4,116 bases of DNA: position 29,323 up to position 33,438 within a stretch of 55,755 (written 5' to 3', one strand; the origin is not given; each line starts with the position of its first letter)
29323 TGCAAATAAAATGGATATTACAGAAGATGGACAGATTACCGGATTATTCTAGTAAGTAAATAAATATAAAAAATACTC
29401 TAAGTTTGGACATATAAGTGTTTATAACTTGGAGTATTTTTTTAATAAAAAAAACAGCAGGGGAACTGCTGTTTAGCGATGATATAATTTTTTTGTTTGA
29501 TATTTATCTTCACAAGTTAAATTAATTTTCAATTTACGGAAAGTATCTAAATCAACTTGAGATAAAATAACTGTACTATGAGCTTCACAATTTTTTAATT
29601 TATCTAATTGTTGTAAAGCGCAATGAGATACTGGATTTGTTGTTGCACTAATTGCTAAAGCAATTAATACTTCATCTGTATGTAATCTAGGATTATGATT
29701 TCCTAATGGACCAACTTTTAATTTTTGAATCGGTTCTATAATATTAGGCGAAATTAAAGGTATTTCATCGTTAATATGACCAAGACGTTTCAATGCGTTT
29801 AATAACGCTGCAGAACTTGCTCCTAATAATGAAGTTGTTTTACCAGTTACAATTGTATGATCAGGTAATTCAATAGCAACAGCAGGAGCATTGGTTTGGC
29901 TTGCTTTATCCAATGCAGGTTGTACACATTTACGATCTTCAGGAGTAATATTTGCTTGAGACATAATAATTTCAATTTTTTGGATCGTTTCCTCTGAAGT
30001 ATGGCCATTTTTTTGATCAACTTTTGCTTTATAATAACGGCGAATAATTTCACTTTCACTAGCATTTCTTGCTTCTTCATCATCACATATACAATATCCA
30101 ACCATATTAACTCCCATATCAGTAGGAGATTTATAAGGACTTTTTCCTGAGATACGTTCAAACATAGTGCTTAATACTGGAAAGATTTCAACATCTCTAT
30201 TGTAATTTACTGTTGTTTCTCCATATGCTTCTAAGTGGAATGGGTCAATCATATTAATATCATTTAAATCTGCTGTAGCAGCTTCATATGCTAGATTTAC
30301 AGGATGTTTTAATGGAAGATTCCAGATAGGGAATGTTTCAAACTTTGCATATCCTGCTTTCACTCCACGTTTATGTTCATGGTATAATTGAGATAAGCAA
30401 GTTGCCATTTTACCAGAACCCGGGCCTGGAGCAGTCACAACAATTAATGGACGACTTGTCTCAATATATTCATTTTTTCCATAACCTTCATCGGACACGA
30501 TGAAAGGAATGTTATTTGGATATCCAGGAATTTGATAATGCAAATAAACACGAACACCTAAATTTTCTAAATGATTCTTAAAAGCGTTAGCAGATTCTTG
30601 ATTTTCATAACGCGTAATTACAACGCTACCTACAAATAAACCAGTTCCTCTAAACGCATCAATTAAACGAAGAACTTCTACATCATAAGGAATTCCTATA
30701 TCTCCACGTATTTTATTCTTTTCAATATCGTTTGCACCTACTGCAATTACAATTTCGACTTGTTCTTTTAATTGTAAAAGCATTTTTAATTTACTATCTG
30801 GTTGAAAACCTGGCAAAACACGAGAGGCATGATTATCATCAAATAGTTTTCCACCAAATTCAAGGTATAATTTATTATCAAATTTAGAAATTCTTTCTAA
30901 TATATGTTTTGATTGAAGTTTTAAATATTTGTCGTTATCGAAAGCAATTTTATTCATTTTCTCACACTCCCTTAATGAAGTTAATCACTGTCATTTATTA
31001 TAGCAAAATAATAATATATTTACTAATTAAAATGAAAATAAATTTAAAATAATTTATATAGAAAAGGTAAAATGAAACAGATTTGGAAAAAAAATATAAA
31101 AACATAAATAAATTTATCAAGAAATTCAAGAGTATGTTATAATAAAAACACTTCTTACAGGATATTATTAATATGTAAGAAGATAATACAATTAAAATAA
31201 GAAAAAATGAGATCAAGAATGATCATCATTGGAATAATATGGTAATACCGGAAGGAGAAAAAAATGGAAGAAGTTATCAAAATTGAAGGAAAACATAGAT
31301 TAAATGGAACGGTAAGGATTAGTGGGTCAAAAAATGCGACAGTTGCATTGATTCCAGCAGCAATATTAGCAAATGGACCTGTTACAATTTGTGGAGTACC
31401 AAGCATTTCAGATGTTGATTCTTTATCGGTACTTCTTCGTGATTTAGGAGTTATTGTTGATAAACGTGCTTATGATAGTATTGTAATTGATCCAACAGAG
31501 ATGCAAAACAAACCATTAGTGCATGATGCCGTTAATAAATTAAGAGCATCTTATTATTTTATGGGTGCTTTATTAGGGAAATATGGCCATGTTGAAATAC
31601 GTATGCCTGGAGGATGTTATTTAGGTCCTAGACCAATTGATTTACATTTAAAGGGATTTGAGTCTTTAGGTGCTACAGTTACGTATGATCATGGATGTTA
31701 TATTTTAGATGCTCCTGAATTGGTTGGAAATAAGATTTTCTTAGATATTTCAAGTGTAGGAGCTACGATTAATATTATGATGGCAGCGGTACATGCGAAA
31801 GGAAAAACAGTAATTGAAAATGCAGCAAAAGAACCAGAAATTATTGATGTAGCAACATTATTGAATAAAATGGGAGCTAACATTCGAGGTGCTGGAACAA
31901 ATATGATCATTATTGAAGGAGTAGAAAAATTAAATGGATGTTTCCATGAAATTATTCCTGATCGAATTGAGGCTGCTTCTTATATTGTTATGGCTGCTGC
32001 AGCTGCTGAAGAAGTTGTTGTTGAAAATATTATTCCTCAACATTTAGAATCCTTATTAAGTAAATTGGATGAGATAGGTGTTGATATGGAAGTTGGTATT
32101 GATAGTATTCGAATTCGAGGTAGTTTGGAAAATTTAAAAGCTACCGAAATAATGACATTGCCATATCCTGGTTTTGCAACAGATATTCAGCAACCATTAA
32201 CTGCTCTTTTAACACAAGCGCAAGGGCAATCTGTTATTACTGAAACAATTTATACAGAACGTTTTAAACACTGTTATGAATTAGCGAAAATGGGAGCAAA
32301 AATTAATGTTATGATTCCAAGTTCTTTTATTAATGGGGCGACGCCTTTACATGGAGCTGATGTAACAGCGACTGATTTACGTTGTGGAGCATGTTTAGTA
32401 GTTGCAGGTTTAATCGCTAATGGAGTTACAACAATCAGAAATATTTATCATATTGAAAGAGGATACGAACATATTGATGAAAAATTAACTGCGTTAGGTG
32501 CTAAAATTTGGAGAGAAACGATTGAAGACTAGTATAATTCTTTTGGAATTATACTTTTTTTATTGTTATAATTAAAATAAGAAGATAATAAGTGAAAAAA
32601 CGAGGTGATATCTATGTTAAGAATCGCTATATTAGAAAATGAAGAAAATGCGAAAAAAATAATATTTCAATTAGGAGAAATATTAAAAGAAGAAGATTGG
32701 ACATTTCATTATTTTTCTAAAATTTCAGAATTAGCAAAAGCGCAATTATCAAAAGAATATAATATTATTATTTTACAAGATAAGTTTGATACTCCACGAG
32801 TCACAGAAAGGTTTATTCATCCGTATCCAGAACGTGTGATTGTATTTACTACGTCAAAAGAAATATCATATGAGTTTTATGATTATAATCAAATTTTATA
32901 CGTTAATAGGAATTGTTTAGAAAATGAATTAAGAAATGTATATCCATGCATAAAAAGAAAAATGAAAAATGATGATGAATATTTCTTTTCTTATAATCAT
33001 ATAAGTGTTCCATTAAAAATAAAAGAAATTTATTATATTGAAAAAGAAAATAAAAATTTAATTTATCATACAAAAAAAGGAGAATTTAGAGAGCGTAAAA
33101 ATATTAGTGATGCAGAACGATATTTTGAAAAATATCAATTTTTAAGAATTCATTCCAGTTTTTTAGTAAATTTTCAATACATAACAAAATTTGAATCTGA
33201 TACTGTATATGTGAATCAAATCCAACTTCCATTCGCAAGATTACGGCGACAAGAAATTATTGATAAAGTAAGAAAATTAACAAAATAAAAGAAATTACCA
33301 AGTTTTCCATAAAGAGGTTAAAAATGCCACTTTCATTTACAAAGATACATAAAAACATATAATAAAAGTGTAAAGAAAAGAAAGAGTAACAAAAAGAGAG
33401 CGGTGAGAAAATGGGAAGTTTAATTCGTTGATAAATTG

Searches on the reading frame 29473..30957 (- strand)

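Call 10: search_protein_families(library=pfam, proteins=[window:29473-30957:-])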
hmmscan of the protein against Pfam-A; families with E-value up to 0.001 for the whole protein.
window:29473-30957:- (494 aa): 2 families
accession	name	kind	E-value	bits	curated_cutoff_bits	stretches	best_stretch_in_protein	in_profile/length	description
PF08903.17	DUF1846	-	7.7e-185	613.8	27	1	4-336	1-333/333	Domain of unknown function DUF1846, N-terminal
PF20921.3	DUF1846_C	-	4.3e-68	228.3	27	1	340-492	1-153/153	Domain of unknown function DUF1846, C-terminal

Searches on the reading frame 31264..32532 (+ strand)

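Call 10: search_protein_families(library=pfam, proteins=[window:31264-32532:+])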
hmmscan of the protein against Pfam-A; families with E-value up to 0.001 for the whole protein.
window:31264-32532:+ (422 aa): 1 family
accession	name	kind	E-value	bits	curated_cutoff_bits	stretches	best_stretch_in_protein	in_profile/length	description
PF00275.25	EPSP_synthase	-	3.7e-93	313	22.8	1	8-408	2-417/417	EPSP synthase (3-phosphoshikimate 1-carboxyvinyltransferase)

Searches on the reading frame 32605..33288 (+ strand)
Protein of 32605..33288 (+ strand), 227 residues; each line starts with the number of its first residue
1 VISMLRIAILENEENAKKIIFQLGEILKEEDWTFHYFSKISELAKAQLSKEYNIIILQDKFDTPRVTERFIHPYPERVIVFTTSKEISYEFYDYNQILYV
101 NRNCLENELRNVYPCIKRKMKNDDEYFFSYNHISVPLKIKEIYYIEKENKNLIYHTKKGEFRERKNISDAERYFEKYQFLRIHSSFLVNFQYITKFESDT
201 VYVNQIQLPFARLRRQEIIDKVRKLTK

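Call 10: search_protein_families(library=pfam, proteins=[window:32605-33288:+])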
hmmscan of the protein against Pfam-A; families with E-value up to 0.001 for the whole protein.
window:32605-33288:+ (227 aa): 1 family
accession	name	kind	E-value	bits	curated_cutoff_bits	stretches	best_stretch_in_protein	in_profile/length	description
PF04397.21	LytTR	-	1.2e-13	51.5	22.6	1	135-206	4-75/98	LytTr DNA-binding domain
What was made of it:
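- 32605..33288 (+): LytTR-domain regulator gene (227 aa), the invariable upstream partner of the RNA. Its N-terminal domain looks like an atypical receiver. Pfam LytTR match, E = 1e-13 (call 10).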

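Call 41: find_homologous_proteins(query=window:32605-33288:+, max_evalue=0.00001)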
Query window:32605-33288:+ (227 aa): 15 proteins with E <= 0.00001 among 291 candidates.
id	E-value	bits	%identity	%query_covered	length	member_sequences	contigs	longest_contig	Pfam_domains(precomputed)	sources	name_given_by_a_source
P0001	1.1e-135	468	97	99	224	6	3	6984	PF04397.22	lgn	-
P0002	4.8e-90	319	65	99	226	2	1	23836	PF04397.22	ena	-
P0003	3.4e-86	307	63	98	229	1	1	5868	PF04397.22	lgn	-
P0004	4.8e-86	306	62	99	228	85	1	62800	PF04397.22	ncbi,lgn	-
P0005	4.6e-85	303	63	99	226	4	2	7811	PF04397.22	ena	-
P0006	1.5e-82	295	59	99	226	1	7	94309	PF04397.22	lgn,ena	-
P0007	2.1e-75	271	59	99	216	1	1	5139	PF04397.22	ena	-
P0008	4.3e-74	267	53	99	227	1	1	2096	PF04397.22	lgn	-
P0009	1.7e-58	216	46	99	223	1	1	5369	PF04397.22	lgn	-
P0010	7.3e-55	204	45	96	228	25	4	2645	PF04397.22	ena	-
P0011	1.3e-54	203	47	96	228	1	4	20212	PF04397.22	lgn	-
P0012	8.3e-51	191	43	98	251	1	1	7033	PF04397.22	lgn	-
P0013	2.2e-50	190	42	96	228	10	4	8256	PF04397.22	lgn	-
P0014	5.5e-45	172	40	95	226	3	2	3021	PF04397.22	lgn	-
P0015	2.5e-40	157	39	95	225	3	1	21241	PF04397.22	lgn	-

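Call 44: find_encoding_contigs(protein=P0011, flank=3000, max_places=2)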
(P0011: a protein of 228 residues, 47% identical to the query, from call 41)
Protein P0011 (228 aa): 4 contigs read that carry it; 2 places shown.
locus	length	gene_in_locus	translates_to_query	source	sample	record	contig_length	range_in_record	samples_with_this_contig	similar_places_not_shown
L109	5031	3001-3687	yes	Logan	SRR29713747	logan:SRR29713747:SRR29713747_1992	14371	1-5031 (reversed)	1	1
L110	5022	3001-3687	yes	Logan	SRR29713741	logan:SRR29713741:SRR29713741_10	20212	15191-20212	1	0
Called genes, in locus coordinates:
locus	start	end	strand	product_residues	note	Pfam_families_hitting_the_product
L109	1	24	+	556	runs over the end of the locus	PF01268:FTHFS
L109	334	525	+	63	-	-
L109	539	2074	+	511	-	PF06271:RDD, PF02811:PHP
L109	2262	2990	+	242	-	PF04794:YdjC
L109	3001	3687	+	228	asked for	PF04397:LytTR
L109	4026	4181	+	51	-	-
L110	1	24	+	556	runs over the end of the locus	PF01268:FTHFS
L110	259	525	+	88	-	-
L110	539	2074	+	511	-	PF06271:RDD, PF02811:PHP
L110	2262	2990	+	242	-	PF04794:YdjC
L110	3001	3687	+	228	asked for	PF04397:LytTR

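Call 45: find_encoding_contigs(protein=P0015, flank=3000, max_places=2)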
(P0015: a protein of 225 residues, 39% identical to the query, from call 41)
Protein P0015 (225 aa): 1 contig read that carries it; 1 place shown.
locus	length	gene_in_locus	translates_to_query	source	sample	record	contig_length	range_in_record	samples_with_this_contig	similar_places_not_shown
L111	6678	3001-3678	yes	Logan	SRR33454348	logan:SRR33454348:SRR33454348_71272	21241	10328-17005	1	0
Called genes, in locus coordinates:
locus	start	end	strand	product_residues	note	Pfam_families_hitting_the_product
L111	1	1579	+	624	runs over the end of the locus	PF05448:AXE1 (faint), PF00326:Peptidase_S9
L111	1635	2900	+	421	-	PF00275:EPSP_synthase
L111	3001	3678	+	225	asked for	PF04397:LytTR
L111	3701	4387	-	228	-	PF08503:DapH_N, PF25087:GMPPB_C (faint), PF25084:LbH_EIF2B (weak), PF00132:Hexapep, PF14602:Hexapep_2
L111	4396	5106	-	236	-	PF01113:DapB_N, PF05173:DapB_C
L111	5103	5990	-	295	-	PF00701:DHDPS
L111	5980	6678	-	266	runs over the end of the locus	PF01678:DAP_epimerase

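Call 46: find_encoding_contigs(protein=P0013, flank=3000, max_places=2)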
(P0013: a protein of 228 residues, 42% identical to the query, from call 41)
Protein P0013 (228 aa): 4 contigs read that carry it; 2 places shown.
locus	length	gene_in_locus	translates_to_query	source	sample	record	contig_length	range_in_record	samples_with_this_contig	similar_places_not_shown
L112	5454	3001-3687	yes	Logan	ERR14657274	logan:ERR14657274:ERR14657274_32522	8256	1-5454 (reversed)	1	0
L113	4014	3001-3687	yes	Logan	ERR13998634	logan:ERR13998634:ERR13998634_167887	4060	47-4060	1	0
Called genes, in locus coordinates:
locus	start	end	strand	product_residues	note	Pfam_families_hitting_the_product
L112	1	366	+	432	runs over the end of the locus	PF13175:AAA_15, PF13304:AAA_21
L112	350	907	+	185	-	-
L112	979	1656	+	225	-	-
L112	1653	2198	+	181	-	-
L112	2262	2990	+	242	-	PF04794:YdjC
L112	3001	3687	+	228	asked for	PF04397:LytTR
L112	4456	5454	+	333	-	?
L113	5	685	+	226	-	PF13749:HATPase_c_4 (faint), PF13412:HTH_24 (faint)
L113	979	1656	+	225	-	-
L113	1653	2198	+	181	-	-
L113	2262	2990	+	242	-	PF04794:YdjC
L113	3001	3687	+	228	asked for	PF04397:LytTR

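Call 47: find_encoding_contigs(protein=P0012, flank=3000, max_places=2)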
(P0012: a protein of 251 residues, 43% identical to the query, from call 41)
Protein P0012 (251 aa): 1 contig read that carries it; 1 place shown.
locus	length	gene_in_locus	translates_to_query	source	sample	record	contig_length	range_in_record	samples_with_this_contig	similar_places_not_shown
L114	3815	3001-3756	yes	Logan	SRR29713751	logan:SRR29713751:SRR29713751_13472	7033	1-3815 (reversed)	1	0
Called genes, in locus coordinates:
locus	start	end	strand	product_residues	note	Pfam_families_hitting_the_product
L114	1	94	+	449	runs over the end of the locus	PF00557:Peptidase_M24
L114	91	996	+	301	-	PF00892:EamA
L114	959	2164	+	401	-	PF00155:Aminotran_1_2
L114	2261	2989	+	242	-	PF04794:YdjC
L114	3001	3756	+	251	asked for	PF04397:LytTR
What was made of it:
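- On Classical two-component response regulator (for the partner protein): No kinase gene appears in any locus (calls 10, 44-47).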

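Call 59: search_solved_structures(query=window:32605-33288:+, max_evalue=1, show_alignments=1)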
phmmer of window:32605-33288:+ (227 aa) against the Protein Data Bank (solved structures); distinct sequences matched with E-value up to 1: 1.
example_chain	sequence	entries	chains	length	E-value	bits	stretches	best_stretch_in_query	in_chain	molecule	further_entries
3d6w_A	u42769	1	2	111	0.017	18.3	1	135-200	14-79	Methyl-accepting/DNA response regulator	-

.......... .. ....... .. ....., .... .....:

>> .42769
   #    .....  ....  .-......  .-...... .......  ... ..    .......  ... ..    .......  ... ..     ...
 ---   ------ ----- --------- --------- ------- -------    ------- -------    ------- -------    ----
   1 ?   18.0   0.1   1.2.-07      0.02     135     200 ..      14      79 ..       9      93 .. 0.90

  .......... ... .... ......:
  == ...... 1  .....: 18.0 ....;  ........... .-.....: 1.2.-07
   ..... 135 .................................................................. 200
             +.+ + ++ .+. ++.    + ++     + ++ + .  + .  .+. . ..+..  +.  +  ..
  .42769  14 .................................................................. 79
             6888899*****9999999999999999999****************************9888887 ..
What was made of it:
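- Tried and rejected: PDB sequence search with the regulator: only a weak LytTR-domain hit, nothing for the N-terminal half (call 59).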

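Call 62: search_protein_families(library=pfam, proteins=[window:32605-33288:+], max_evalue=1)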
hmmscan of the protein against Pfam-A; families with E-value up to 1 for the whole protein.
window:32605-33288:+ (227 aa): 1 family
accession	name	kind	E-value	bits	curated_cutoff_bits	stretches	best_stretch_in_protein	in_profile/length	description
PF04397.21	LytTR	-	1.2e-13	51.5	22.6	1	135-206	4-75/98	LytTr DNA-binding domain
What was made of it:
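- On Classical two-component response regulator (for the partner protein): Pfam finds only the LytTR domain (calls 10, 62).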
